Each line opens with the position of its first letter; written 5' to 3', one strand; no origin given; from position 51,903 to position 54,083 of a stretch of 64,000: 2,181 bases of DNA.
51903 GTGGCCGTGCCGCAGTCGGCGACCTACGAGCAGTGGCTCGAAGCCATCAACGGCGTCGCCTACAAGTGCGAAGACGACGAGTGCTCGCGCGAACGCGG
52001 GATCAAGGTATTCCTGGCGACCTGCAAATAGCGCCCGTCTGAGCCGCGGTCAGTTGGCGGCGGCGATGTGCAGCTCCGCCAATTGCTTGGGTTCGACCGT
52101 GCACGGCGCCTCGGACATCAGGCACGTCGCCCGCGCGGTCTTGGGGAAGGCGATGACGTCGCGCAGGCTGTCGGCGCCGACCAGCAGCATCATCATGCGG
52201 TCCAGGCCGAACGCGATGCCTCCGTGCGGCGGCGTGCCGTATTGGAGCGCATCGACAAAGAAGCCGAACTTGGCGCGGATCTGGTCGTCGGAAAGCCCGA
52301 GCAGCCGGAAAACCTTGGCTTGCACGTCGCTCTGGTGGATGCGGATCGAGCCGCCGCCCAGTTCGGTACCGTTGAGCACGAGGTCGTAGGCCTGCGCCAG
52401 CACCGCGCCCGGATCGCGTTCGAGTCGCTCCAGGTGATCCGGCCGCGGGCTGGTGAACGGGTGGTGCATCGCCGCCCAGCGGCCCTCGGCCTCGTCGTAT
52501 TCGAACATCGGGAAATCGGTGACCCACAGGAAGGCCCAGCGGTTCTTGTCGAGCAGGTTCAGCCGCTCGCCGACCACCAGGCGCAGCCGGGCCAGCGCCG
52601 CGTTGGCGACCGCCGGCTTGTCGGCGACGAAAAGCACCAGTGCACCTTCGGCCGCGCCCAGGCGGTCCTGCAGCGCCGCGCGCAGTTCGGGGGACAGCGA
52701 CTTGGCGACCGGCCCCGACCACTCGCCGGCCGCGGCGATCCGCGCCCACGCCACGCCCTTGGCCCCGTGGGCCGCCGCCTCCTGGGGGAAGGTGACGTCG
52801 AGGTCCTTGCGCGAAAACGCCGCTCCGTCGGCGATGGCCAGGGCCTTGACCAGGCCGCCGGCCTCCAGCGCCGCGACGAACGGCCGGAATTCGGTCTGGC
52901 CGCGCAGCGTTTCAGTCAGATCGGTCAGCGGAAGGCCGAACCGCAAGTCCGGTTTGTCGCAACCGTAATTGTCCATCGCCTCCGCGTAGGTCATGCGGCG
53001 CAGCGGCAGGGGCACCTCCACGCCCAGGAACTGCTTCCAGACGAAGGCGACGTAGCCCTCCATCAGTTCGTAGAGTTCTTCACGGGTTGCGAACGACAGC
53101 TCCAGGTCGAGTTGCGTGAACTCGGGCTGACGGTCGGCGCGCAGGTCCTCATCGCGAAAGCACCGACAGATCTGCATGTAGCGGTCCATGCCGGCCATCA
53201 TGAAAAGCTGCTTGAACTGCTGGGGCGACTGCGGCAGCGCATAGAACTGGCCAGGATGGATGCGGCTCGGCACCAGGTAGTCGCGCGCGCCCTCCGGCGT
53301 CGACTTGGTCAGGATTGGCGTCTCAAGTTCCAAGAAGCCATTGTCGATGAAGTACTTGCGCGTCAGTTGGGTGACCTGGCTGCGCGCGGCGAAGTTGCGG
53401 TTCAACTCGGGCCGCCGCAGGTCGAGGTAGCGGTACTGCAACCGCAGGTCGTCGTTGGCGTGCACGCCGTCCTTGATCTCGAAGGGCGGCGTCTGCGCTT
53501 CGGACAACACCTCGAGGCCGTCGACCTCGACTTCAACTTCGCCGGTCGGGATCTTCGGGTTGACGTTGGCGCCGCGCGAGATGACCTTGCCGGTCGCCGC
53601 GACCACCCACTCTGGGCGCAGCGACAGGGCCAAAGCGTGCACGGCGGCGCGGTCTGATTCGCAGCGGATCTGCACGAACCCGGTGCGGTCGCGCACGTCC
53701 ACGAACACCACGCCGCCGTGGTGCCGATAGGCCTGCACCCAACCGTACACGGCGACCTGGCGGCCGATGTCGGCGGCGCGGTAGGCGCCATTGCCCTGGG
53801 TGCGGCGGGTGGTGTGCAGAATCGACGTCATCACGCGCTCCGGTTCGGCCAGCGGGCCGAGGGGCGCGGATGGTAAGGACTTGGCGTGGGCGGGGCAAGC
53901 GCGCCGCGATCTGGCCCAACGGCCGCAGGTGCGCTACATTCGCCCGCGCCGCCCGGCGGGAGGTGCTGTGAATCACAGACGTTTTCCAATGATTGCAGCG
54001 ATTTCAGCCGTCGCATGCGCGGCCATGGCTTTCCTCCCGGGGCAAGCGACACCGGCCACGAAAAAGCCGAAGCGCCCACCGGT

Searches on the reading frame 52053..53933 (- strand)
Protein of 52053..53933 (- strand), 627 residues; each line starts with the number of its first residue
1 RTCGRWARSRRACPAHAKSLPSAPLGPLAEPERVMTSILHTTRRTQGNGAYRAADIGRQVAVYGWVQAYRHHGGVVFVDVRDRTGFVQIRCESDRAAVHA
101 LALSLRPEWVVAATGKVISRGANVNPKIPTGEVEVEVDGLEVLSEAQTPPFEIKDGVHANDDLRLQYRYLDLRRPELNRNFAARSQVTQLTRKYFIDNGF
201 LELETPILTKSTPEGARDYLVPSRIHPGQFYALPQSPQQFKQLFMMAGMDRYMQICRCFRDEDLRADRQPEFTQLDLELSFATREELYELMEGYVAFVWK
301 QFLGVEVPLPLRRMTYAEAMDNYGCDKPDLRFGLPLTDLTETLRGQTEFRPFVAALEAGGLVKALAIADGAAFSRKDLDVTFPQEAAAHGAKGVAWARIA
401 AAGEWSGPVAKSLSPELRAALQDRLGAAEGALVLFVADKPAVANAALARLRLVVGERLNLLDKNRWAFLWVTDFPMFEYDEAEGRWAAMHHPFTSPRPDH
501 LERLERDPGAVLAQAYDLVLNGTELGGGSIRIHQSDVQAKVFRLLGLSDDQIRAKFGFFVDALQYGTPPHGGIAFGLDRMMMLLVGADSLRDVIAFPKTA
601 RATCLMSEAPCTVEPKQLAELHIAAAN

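Call 62: search_protein_families(library=pfam, proteins=[window:52053-53933:-], max_evalue=0.00001)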
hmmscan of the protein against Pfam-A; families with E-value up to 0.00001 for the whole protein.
window:52053-53933:- (627 aa): 3 families
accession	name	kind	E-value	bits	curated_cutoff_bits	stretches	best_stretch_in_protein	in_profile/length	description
PF00152.25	tRNA-synt_2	-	5.8e-119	397.2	25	1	161-599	2-307/308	tRNA synthetases class II (D, K and N)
PF01336.31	tRNA_anti-codon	-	5.3e-15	55.6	27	1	60-143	1-75/75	OB-fold nucleic acid binding domain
PF02938.19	GAD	-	7.2e-14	52.2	23.4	1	352-447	1-95/95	GAD domain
